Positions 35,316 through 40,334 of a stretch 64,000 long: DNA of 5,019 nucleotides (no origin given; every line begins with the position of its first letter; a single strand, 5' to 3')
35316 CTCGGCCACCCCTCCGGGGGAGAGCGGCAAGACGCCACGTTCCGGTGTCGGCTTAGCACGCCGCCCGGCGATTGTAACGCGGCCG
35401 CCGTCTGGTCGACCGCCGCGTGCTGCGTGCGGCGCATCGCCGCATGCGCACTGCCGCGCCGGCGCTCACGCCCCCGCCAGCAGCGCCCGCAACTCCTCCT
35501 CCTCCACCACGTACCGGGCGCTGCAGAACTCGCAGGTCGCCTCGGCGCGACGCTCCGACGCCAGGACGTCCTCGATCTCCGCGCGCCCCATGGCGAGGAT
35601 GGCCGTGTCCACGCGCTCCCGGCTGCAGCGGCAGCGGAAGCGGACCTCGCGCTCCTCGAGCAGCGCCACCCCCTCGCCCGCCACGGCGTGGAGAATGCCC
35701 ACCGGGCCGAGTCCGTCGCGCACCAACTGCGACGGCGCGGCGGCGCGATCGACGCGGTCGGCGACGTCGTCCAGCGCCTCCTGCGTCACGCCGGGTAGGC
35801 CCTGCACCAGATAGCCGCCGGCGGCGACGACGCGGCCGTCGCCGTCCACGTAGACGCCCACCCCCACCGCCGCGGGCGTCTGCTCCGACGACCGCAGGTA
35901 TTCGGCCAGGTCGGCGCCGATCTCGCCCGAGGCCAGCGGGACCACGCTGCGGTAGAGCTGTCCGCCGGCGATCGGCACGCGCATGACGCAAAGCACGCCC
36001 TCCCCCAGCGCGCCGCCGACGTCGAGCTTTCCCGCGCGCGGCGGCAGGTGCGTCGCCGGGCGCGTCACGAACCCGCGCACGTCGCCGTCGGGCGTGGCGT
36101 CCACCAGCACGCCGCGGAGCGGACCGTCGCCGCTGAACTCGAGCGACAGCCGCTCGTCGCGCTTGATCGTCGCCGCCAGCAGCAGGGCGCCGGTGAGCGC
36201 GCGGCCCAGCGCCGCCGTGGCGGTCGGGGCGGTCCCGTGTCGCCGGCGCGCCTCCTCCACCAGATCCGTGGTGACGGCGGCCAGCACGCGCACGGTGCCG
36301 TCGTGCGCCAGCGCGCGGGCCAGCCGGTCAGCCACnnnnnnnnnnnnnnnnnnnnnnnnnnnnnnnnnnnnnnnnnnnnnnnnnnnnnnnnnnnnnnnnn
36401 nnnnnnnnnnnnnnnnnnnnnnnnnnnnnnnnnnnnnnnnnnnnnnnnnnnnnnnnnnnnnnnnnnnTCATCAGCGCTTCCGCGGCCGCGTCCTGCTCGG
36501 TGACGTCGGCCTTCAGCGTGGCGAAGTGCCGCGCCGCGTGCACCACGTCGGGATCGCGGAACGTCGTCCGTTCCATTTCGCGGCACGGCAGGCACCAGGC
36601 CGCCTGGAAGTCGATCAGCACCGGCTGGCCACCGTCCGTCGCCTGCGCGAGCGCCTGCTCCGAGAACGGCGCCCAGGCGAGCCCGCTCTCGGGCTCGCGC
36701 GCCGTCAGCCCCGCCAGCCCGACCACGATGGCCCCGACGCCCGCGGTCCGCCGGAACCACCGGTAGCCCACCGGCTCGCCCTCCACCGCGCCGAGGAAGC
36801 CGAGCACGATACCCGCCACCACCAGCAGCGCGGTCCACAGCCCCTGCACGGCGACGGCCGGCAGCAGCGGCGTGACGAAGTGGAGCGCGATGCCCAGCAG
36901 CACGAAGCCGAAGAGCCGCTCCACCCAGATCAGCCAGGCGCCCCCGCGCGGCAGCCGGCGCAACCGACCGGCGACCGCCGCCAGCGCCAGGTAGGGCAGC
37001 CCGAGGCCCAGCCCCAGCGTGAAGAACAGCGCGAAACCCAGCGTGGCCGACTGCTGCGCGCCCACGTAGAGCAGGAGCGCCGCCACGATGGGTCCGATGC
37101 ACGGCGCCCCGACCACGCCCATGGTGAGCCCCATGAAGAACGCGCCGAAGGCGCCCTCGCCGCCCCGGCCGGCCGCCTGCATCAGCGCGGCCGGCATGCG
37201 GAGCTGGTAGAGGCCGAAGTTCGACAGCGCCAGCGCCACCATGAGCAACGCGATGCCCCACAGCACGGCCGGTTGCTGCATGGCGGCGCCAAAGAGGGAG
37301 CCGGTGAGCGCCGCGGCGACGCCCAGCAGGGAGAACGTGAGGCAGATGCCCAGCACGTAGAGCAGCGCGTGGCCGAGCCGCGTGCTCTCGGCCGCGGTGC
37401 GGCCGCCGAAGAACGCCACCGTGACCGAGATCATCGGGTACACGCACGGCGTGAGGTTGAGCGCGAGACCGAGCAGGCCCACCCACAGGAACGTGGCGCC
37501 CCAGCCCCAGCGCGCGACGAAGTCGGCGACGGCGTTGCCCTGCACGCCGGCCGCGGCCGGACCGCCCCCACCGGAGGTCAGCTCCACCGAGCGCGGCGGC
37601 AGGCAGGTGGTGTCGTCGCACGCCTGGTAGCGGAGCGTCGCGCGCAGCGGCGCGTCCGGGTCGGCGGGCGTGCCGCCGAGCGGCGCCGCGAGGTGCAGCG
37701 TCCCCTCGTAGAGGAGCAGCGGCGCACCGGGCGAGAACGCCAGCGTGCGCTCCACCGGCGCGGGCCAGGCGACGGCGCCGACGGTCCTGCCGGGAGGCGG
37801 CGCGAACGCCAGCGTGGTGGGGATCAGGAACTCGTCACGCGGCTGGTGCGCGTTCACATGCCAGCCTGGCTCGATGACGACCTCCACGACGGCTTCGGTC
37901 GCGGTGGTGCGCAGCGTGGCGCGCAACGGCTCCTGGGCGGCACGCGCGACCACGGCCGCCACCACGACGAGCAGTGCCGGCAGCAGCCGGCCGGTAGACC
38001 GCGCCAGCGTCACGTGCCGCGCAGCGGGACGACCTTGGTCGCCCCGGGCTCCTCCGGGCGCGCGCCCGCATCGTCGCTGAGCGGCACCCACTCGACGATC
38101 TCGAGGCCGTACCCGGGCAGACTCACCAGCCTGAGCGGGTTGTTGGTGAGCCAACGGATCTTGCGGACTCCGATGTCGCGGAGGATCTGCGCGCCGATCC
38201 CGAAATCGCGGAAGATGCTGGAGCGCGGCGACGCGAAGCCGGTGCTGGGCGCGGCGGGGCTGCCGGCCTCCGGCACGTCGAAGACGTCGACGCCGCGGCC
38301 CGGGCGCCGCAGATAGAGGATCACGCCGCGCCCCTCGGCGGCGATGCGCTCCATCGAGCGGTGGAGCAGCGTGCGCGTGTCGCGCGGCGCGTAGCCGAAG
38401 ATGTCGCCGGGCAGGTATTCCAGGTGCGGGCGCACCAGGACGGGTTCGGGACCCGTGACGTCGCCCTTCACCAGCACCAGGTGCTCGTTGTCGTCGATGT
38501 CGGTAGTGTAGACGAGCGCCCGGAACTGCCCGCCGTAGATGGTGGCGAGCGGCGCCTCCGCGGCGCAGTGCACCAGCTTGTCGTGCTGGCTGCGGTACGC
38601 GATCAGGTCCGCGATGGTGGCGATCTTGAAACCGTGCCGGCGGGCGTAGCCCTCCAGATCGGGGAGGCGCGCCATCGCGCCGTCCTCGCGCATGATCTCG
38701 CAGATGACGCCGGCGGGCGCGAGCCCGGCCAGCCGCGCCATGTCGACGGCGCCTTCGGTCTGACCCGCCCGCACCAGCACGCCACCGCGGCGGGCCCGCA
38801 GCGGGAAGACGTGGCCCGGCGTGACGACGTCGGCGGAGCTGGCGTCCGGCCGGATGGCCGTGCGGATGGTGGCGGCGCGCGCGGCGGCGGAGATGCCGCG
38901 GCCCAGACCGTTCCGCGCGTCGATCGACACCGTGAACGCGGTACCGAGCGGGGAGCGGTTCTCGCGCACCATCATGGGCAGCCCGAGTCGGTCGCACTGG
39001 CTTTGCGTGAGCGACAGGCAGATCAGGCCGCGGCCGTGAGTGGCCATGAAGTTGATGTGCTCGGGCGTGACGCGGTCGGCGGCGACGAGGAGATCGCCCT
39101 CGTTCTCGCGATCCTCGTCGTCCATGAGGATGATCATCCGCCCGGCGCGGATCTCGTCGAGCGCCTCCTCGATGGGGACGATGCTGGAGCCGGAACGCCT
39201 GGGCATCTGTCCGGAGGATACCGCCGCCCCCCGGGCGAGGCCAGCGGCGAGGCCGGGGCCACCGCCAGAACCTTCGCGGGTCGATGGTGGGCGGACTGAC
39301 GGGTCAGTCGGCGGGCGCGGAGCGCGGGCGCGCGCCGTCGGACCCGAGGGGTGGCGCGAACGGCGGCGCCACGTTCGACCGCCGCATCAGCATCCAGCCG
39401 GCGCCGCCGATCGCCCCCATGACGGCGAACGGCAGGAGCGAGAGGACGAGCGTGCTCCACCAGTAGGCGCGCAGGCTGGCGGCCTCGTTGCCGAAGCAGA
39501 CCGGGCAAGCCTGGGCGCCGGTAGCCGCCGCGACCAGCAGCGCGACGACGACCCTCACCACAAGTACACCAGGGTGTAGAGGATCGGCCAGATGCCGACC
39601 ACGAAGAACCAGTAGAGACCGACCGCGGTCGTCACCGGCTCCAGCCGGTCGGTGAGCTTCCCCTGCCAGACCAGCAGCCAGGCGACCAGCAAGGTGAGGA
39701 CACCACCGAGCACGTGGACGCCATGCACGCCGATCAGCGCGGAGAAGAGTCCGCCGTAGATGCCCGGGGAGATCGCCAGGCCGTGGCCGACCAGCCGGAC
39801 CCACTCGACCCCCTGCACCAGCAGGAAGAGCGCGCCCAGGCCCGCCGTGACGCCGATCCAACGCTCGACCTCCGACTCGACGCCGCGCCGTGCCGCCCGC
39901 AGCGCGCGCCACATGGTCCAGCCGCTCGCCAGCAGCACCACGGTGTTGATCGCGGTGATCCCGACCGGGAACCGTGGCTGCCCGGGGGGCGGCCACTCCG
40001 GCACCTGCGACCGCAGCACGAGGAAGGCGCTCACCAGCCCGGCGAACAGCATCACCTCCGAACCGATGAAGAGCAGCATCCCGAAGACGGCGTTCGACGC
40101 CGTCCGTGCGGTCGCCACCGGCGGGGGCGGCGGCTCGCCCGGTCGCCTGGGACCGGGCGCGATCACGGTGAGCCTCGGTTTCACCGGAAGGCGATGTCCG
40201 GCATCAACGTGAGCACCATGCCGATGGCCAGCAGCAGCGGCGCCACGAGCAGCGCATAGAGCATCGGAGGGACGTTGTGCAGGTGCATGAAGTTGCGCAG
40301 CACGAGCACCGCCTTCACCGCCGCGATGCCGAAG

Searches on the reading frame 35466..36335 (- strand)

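Call 65: search_protein_families(library=pfam, proteins=[window:35466-36335:-], max_evalue=0.001)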
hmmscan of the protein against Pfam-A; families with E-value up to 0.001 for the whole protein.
window:35466-36335:- (289 aa): 1 family
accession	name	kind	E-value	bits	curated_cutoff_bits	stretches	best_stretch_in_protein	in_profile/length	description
PF01430.24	HSP33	-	3.9e-83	279.5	21.4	1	3-277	1-272/273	Hsp33 protein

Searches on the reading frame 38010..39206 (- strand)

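Call 65: search_protein_families(library=pfam, proteins=[window:38010-39206:-], max_evalue=0.001)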
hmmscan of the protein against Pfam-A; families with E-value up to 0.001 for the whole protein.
window:38010-39206:- (398 aa): 2 families
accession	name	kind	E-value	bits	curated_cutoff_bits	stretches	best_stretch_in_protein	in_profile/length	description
PF00926.24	DHBP_synthase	-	2.9e-82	275.3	26.4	1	13-204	1-191/191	3,4-dihydroxy-2-butanone 4-phosphate synthase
PF00925.25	GTP_cyclohydro2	-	6.7e-40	136.8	23.3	1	215-375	3-165/165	GTP cyclohydrolase II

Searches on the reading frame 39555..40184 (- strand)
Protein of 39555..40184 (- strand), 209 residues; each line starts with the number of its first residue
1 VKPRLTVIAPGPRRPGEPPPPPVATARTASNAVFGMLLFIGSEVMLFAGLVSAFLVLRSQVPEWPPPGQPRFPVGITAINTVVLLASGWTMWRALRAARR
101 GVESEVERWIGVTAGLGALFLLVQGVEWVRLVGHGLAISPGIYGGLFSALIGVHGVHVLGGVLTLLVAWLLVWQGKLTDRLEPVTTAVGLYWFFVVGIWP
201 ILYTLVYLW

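Call 65: search_protein_families(library=pfam, proteins=[window:39555-40184:-], max_evalue=0.001)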
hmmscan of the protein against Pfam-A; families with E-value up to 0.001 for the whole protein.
window:39555-40184:- (209 aa): 1 family
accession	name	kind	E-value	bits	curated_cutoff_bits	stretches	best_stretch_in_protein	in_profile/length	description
PF00510.24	COX3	-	9.2e-23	81.9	23.8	1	33-209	77-256/258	Cytochrome c oxidase subunit III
